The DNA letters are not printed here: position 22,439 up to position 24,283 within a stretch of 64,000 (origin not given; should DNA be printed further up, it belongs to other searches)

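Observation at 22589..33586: An 11-kb envelope glycosylation island with paralogous GT39-like enzymes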

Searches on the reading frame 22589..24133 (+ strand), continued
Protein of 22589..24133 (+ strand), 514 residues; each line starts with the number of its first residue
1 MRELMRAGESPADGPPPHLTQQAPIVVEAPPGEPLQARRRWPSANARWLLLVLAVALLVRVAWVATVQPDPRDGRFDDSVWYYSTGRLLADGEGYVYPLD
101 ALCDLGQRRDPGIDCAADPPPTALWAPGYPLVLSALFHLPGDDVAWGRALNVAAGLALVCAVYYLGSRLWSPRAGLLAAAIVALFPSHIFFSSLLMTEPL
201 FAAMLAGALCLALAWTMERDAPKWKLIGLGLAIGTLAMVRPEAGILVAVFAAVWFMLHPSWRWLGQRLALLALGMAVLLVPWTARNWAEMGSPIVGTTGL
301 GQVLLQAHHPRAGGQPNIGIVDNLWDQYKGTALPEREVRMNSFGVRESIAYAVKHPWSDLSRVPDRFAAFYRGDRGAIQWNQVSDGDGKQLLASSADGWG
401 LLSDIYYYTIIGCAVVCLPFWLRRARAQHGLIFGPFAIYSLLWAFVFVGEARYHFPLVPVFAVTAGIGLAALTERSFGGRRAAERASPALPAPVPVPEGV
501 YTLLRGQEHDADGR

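Call 61: search_solved_structures(query=A2, max_evalue=10, show_alignments=1)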
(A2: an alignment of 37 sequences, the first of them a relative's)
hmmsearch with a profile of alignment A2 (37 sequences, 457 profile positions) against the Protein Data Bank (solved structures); distinct sequences matched with E-value up to 10: 6.
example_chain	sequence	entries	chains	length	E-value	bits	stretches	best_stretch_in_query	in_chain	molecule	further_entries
3waj_A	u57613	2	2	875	0.00063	21.6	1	118-226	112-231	Transmembrane oligosaccharyl transferase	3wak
5gmy_A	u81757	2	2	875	0.00063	21.6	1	118-226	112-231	Transmembrane oligosaccharyl transferase, putative | Dolichyl-phosphooligosaccharide-protein glycotransferase 3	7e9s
9rql_A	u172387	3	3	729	0.0049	18.6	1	92-240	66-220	Protein O-mannosyl-transferase TMEM260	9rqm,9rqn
6s7o_A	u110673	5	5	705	0.23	13.1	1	110-160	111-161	Dolichyl-diphosphooligosaccharide--protein glycosyltransferase subunit STT3A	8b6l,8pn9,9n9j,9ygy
6ftj_5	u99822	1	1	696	0.26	12.9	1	108-160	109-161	Dolichyl-diphosphooligosaccharide--protein glycosyltransferase subunit STT3A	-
6ftg_5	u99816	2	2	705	0.27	12.9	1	108-160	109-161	Dolichyl-diphosphooligosaccharide--protein glycosyltransferase subunit STT3A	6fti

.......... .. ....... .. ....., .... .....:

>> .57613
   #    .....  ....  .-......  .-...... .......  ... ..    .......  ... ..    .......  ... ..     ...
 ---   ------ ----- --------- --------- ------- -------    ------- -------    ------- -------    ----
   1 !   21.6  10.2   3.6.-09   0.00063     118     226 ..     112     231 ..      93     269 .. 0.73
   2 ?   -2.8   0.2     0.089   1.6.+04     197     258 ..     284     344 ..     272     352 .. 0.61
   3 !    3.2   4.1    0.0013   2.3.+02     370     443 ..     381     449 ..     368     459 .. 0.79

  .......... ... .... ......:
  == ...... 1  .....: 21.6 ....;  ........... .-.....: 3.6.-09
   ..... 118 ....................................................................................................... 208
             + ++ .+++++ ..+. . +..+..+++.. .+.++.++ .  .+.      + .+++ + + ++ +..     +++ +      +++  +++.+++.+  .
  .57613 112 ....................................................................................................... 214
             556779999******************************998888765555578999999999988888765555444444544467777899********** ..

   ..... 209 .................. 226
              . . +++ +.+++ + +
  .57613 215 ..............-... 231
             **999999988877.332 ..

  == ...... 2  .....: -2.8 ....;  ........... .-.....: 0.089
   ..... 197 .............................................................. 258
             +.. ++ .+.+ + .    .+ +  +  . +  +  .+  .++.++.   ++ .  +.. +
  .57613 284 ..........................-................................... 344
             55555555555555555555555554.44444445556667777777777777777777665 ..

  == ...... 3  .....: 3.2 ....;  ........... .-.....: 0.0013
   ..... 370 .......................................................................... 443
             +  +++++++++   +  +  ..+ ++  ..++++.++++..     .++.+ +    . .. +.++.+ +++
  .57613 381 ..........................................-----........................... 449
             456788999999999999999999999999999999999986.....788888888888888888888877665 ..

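Call 66: predict_structure(alignment_id=A2)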
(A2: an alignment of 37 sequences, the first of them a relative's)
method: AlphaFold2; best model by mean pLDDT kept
length: 514 residues; sequences in the alignment: 37
mean_pLDDT: 88.4   pTM: 0.86
mean pLDDT of the five models: 88.4, 87.9, 87.6, 87.4, 87.1
residues with pLDDT >= 90: 405; 70-90: 22; 50-70: 49; < 50: 38
segments of 3 or more residues with pLDDT < 50: 1-15, 18-28
pLDDT, mean of each block of 10 residues (from residue 1): 45 48 47 50 87 98 97 93 97 94 68 78 97 98 98 98 97 97 97 98 98 95 98 98 97 97 98 98 98 96 97 94 95 95 98 98 96 95 94 96 98 94 93 96 95 95 97 82 56 55 52 51
secondary structure, 60 per line:
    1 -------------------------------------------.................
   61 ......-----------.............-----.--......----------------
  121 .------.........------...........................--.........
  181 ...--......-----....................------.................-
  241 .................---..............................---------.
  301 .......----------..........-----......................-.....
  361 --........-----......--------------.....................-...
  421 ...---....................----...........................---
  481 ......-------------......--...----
elements in order: H44-66 H78-90 H99-104 H128-136 H143-169 H172-183 H186-191 H197-216 H223-239 H241-257 H261-290 H300-307 H318-327 H333-354 H356-360 H363-370 H376-381 H396-416 H418-423 H427-446 H451-477 H481-486 H500-505

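Call 69: fold_search(model_id=the predicted structure, library=pdb)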
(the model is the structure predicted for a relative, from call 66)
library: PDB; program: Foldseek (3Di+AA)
matches with E <= 10: 548; with E <= 0.001: 25
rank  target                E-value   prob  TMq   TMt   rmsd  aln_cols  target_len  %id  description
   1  7e9s_A                2.4e-07  1.00  0.49  0.31  13.7       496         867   16  Archaeal oligosaccharyltransferase AglB from Archaeoglobus fulgidus in complex with an inhibitory peptide and a dolich (released 2021-09-08)
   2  9n9j_I                7.7e-07  1.00  0.45  0.34  17.2       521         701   15  Structure of a GRP94 folding intermediate engaged with a CCDC134- and FKBP11-bound secretory translocon (released 2025-11-19)
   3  5gmy_A                8.7e-07  1.00  0.47  0.30  13.0       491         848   15  Crystal structure of the Archaeoglobus fulgidus oligosaccharyltransferase (O29867_ARCFU) tethered with an acceptor pep (released 2017-02-01)
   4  3wak                  1.4e-06  1.00  0.49  0.31  14.5       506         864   16  Crystal structure of the Archaeoglobus fulgidus oligosaccharyltransferase (O29867_ARCFU) in the apo form (released 2013-10-30)
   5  6s7t_A                2.2e-06  1.00  0.47  0.36  14.1       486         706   14  Cryo-EM structure of human oligosaccharyltransferase complex OST-B (released 2019-12-18)
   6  3waj                  3.7e-06  1.00  0.48  0.32  14.2       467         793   14  Crystal structure of the Archaeoglobus fulgidus oligosaccharyltransferase (O29867_ARCFU) complex with Zn and sulfate (released 2013-10-30)
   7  8age_A                7.1e-06  1.00  0.47  0.38  14.5       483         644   13  Structure of yeast oligosaccharylransferase complex with acceptor peptide bound (released 2022-12-07)
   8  5f15                  7.7e-06  1.00  0.37  0.35  15.7       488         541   16  Crystal Structure of ArnT from Cupriavidus metallidurans bound to Undecaprenyl phosphate (released 2016-02-17)
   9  8b6l_I                8.4e-06  1.00  0.49  0.37  14.2       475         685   14  Subtomogram average of the human Sec61-TRAP-OSTA-translocon (released 2022-12-07)
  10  8agb_A                1.3e-05  1.00  0.46  0.38  11.2       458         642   14  Structure of yeast oligosaccharylransferase complex with lipid-linked oligosaccharide bound (released 2022-12-07)
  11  7oci_F                1.5e-05  1.00  0.46  0.37  12.8       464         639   13  Cryo-EM structure of yeast Ost6p containing oligosaccharyltransferase complex (released 2022-02-16)
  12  8agc_A                3.3e-05  1.00  0.47  0.35  14.0       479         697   14  Structure of yeast oligosaccharylransferase complex with lipid-linked oligosaccharide and non-acceptor peptide bound (released 2022-12-07)
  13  9i5k_A                5.1e-05  1.00  0.46  0.48  10.1       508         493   15  Structure of the Chaetomium thermophilum Pmt4 homodimer (C2 symmetry) (released 2025-12-24)
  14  5ezm                  5.1e-05  1.00  0.38  0.36  15.6       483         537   16  Crystal Structure of ArnT from Cupriavidus metallidurans in the apo state (released 2016-02-17)
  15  6s7o_A                6.3e-05  1.00  0.47  0.38  12.8       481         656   14  Cryo-EM structure of human oligosaccharyltransferase complex OST-A (released 2019-12-18)
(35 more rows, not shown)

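Call 77: find_encoding_contigs(protein=P0172, flank=8000, max_places=1)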
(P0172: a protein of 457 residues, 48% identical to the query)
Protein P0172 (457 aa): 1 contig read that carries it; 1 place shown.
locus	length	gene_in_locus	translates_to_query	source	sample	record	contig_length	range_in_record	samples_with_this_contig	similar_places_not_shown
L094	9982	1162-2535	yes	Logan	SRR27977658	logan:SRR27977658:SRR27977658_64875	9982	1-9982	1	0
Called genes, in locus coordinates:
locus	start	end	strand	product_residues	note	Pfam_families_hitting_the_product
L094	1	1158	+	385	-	?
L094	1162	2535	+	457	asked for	PF13231:PMT_2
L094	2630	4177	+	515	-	-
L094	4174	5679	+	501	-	PF13231:PMT_2 (weak)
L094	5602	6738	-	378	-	PF01098:FTSW_RODA_SPOVE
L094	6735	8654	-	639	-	PF03717:PBP_dimer, PF00905:Transpeptidase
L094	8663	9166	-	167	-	PF04093:MreD (weak)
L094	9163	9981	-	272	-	?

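Call 78: find_encoding_contigs(protein=P0150, flank=8000, max_places=1)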
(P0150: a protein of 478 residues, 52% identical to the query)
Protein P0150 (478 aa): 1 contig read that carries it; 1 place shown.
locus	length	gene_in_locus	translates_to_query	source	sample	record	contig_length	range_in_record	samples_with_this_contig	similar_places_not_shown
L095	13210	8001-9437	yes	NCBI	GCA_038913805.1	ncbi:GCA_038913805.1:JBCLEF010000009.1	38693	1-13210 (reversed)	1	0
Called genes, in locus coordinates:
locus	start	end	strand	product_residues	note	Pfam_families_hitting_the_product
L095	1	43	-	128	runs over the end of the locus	PF05168:HEPN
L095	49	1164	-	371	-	PF00226:DnaJ, PF01556:DnaJ_C, PF00684:DnaJ_CXXCXGXG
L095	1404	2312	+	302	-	PF00196:GerE, PF08281:Sigma70_r4_2 (weak)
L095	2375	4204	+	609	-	PF01336:tRNA_anti-codon, PF00152:tRNA-synt_2, PF02938:GAD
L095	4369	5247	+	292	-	PF01522:Polysacc_deac_1, PF11959:DUF3473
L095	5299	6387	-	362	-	PF00583:Acetyltransf_1 (faint), PF13527:Acetyltransf_9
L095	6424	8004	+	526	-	-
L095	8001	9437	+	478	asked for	PF13231:PMT_2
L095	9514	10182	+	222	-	PF01209:Ubie_methyltran (weak), PF05401:NodS (weak), PF13489:Methyltransf_23, PF13847:Methyltransf_31, PF08241:Methyltransf_11, PF08242:Methyltransf_12, PF13649:Methyltransf_25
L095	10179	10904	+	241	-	PF00535:Glycos_transf_2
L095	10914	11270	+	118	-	PF10066:DUF2304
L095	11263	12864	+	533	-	-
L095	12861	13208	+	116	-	?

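Call 79: find_encoding_contigs(protein=P0122, flank=5000, max_places=2)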
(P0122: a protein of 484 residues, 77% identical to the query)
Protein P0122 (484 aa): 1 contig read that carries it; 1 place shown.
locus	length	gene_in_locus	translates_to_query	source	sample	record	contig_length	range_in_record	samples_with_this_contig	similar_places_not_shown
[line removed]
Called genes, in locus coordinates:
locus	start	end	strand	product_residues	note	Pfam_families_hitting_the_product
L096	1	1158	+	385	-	?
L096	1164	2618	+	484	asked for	PF13231:PMT_2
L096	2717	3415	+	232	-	PF01209:Ubie_methyltran (weak), PF13489:Methyltransf_23, PF05175:MTS (weak), PF13847:Methyltransf_31, PF08241:Methyltransf_11, PF08242:Methyltransf_12, PF13649:Methyltransf_25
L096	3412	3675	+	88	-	?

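Call 89: search_protein_families(library=pfam, proteins=[L087:11207-12823:+, L088:9126-10766:+, L095:6424-8004:+, L095:11263-12864:+, L094:2630-4177:+], max_evalue=0.01)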
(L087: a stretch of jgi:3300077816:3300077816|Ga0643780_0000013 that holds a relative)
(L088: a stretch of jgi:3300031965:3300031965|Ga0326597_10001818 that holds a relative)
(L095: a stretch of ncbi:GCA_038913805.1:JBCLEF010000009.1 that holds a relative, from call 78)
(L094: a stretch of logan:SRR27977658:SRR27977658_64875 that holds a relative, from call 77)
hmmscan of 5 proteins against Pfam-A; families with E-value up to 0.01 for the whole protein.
L087:11207-12823:+ (538 aa): 1 family
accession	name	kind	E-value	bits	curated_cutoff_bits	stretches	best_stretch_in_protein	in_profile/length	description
PF13231.12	PMT_2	-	3.8e-08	34.1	26.1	1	106-250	18-155/160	Dolichyl-phosphate-mannose-protein mannosyltransferase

L088:9126-10766:+ (546 aa): 0 families

L095:6424-8004:+ (526 aa): 0 families

L095:11263-12864:+ (533 aa): 0 families

L094:2630-4177:+ (515 aa): 0 families
